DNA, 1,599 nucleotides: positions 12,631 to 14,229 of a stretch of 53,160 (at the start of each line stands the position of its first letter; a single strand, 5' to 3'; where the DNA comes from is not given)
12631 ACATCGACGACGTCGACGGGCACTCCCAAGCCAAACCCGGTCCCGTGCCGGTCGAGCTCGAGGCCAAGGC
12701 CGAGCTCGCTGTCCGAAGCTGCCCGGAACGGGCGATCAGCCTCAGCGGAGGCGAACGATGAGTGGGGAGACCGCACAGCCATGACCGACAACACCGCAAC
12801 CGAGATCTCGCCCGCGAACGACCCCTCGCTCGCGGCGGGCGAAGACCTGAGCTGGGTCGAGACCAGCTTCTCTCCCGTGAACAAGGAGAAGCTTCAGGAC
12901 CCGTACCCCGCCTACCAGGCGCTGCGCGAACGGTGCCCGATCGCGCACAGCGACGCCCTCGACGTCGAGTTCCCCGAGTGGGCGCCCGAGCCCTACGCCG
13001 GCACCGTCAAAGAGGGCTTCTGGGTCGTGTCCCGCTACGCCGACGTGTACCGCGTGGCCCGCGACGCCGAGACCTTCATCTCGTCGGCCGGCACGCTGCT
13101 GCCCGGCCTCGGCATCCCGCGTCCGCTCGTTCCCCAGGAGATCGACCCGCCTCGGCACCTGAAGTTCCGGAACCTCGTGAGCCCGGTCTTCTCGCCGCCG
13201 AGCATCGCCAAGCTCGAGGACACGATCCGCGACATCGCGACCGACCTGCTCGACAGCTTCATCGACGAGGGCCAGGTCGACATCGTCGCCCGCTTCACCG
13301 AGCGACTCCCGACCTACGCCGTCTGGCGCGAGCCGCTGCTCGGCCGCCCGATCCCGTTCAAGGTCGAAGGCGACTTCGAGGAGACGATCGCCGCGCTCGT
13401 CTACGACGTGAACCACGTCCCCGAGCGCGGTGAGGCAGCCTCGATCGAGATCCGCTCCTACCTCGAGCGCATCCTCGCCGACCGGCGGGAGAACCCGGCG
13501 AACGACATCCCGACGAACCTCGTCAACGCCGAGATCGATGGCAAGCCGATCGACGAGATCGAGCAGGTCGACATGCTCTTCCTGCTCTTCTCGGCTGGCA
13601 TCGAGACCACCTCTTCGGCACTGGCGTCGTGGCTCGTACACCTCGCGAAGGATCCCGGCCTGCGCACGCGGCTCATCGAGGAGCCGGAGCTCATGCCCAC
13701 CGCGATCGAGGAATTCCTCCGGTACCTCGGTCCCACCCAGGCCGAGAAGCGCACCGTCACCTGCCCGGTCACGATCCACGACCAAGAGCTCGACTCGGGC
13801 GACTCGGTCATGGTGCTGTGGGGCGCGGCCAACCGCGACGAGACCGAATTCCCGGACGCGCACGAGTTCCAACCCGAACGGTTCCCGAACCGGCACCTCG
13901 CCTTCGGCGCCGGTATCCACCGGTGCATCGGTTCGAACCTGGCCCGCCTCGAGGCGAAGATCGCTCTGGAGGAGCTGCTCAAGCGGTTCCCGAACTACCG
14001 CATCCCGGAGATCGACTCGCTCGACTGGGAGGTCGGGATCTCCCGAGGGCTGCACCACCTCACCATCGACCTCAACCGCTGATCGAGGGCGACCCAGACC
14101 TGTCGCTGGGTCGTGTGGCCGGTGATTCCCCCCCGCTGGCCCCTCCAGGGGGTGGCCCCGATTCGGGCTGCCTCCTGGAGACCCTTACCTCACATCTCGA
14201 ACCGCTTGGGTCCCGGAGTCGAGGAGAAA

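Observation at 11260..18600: Unusual eight-gene operon: sugar-type SBP, ferredoxin, P450, two-subunit CoA-transferase-fold protein, PaaK-like ligase, SDR and PaaI thioesterase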

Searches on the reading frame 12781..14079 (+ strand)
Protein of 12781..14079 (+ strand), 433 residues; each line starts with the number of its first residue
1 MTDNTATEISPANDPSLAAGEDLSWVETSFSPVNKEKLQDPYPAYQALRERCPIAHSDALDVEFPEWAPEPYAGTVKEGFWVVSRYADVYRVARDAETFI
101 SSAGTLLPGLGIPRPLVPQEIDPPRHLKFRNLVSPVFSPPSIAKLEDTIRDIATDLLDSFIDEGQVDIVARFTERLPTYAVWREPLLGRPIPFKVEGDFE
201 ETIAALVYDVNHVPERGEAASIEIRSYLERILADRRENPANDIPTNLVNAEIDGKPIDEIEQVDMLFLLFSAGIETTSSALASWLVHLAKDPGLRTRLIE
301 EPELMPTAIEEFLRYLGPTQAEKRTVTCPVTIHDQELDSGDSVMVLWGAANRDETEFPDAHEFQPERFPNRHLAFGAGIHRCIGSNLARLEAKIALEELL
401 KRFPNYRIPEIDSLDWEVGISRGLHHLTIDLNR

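Call 6: search_protein_families(library=pfam, proteins=[window:12781-14079:+], max_evalue=0.01)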
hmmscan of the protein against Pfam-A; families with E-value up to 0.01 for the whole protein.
seq(433 aa): 1 family
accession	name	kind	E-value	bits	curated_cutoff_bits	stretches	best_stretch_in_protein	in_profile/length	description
PF00067.27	p450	-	7.5e-34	117.7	22.8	1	210-403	202-432/462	Cytochrome P450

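Call 7: search_protein_families(library=ncbifam, proteins=[window:12781-14079:+], max_evalue=0.01)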
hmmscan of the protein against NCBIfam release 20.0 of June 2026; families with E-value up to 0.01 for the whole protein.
seq(433 aa): 9 families
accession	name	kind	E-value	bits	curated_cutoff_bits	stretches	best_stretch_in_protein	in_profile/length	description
NF041177.1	Cyp119_Thmprot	equivalog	2.2e-46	158.3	680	1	121-418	71-355/368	cytochrome P450 Cyp119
TIGR04538.1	P450_cycloAA_1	subfamily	7.5e-41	140.3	500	1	80-430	32-393/395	cytochrome P450, cyclodipeptide synthase-associated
NF045816.1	PentlenlactSyn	equivalog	1.6e-36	125.9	700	1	123-417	88-381/396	pentalenolactone synthase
NF041802.1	P450_SolI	exception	1.3e-28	99.7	850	1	121-407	112-399/424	solanimycin biosynthesis cytochrome P450 SolI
TIGR04515.1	P450_rel_GT_act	subfamily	4.5e-27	95.4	343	1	79-407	52-363/386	P450-derived glycosyltransferase activator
TIGR04458.1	CYP450_TxtE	equivalog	4.9e-24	84.7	500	1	249-408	218-380/403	4-nitrotryptophan synthase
NF050147.1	aminopyruv_ApyO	equivalog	6.1e-16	58.1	525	1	126-420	88-409/444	RiPP biosynthesis cytochrome P450 ApyO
NF045812.1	PentlenOxigase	equivalog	1.5e-10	40.6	800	1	251-411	231-417/444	pentalenene oxygenase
NF051859.1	AlbFlvMonOxTrpSyn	equivalog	6.1e-08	31.7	700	1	219-303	214-301/457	bifunctional albaflavenone monooxygenase/terpene synthase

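Call 47: search_solved_structures(query=window:12781-14079:+, max_evalue=1e-20)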
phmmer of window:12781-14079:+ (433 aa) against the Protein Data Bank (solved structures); distinct sequences matched with E-value up to 1e-20: 382 (the best 60 are shown).
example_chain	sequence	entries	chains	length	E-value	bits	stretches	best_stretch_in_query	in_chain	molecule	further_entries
8vxi_A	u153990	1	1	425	2.9e-68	234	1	66-408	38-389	CYP125MRCA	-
8vxg_A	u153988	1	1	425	3.5e-67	230.4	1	66-408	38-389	CYP125MRCA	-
4l6g_A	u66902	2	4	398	3.1e-55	191.1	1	77-429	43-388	P450cin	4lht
1t2b_A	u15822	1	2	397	3.9e-55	190.8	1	77-429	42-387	P450cin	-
4fb2_A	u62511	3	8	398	3.9e-55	190.7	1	77-429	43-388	P450cin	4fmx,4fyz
3bdz_A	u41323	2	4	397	3.9e-55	190.7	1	77-429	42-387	P450cin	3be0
4l77_A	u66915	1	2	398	3.9e-55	190.7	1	77-429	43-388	P450cin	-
5li6_A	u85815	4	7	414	2.1e-53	185.1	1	77-431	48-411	Putative cytochrome P450 126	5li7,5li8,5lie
7y9o_A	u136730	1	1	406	6.2e-50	173.6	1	79-405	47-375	Cytochrome P450 monooxygenase YjiB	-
6gmf_A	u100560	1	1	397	8e-50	173.2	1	77-406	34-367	Putative cytochrome P450 hydroxylase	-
7y97_A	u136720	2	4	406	1.1e-49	172.8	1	79-404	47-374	Cytochrome P450 monooxygenase YjiB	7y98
2wgy_A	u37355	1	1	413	6e-49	170.3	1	30-416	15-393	CYTOCHROME P450 130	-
3zsn_A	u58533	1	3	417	9.1e-49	169.8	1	78-420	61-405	P-450-LIKE PROTEIN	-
4aw3_A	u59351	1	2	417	1.3e-48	169.2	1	78-420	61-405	P-450-LIKE PROTEIN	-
5uhu_A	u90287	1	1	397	1.5e-48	169.1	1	78-420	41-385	Mycinamicin IV hydroxylase/epoxidase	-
2wh8_A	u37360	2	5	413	2.1e-48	168.5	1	30-416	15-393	PUTATIVE CYTOCHROME P450 130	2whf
2uuq_A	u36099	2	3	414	2.2e-48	168.5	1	30-416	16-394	CYTOCHROME P450 130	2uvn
4yzr_A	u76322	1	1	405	2.5e-48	168.3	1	121-432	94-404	Polyketide biosynthesis cytochrome P450 PksS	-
4ggv_A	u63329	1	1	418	3.1e-48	168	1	71-407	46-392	Cytochrome P450 superfamily protein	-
8fbc_A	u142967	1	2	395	7e-48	166.8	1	77-416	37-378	Cytochrome P450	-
4rm4_A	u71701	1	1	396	2.9e-47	164.8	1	77-413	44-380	Cytochrome P450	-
5xnt_A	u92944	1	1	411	4.4e-46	160.9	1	80-407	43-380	Cytochrome P450 CYP106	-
3tkt_A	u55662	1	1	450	4.6e-46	160.9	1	75-405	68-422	Cytochrome P450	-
5l90_A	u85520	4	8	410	8.2e-46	160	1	120-406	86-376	Cytochrome P450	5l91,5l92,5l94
5vws_A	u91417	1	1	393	3.2e-45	158.1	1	79-405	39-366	Cytochrome P450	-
4e2p_A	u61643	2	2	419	6.1e-45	157.1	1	78-409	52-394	Cytochrome P450 107B1 (P450CVIIB1)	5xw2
7wex_A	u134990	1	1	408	5.2e-44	154.1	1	71-412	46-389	Cytochrome P450 hydroxylase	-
8ckn_A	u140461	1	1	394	6.3e-44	153.8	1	77-408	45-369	P450 heme-thiolate protein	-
8amo_A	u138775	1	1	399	6.6e-44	153.7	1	77-408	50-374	Putative cytochrome P450 143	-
6gk5_A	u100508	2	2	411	8.2e-44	153.4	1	120-408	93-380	Cytochrome P450 CYP267B1 protein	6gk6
4yt3_A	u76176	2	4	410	9e-44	153.3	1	80-407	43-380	Cytochrome P450(MEG)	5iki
8amq_A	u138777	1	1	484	1.2e-43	152.9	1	77-408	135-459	Probable ferredoxin,Putative cytochrome P450 143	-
8z9s_A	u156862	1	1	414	4.4e-43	151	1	102-408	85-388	Cytochrome P450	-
2wm4_A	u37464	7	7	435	5.5e-43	150.7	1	76-406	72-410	PUTATIVE CYTOCHROME P450 124 | Methyl-branched lipid omega-hydroxylase | CYP124 in complex with inhibitor carbethoxyhexyl imidazole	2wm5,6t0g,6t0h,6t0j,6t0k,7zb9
1jip_A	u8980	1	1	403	1e-42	149.8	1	121-431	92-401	CYTOCHROME P450 107A1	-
1jio_A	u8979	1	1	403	1.4e-42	149.4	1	121-431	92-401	CYTOCHROME P450 107A1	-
8hg9_A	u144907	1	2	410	1.5e-42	149.3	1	81-407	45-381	cytochrome P450 steroid hydroxylase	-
2jjn_A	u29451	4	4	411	2.3e-42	148.6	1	77-412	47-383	CYTOCHROME P450 113A1 | ERYTHROMYCIN B/D C-12 HYDROXYLASE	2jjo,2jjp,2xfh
1cpt_A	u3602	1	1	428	7.9e-42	146.9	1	41-405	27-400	CYTOCHROME P450-TERP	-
8euh_A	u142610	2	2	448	9.3e-42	146.7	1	41-405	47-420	Cytochrome P450-terp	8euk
8eul_A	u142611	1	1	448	9.9e-42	146.6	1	41-405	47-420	Cytochrome P450-terp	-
1egy_A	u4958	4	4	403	1.1e-41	146.5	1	121-431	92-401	CYTOCHROME P450ERYF | CYTOCHROME P450 107A1 | CYTOCHROME P450 ERYF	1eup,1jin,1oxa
7ayx_A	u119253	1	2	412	2.1e-41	145.5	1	77-419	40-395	Cytochrome P450 113A1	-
8gdi_A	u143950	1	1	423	4.8e-41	144.3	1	66-406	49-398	Cytochrome P450 124A1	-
6cvc_A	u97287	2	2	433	5.1e-41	144.2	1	66-406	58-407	Cytochrome P450 124A1, Cyp124A1 | Cytochrome P450 124A1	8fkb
8fjo_A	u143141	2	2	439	5.3e-41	144.2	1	66-406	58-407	Cytochrome P450 124A1, Cyp124A1 | Cytochrome P450 124A1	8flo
8w6z_A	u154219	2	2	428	7.9e-41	143.6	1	27-430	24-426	Cytochrome P450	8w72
9kpu_A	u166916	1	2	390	8.8e-41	143.4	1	82-420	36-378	Cytochrome P450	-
9kpp_A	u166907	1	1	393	9e-41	143.4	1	82-420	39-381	Cytochrome P450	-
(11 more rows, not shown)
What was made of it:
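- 12781..14082 (+): Cytochrome P450. Best solved relatives are a reconstructed CYP125 ancestor (2.9e-68), then P450cin, CYP126, CYP130 and CYP124. Calls 6, 7, 47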
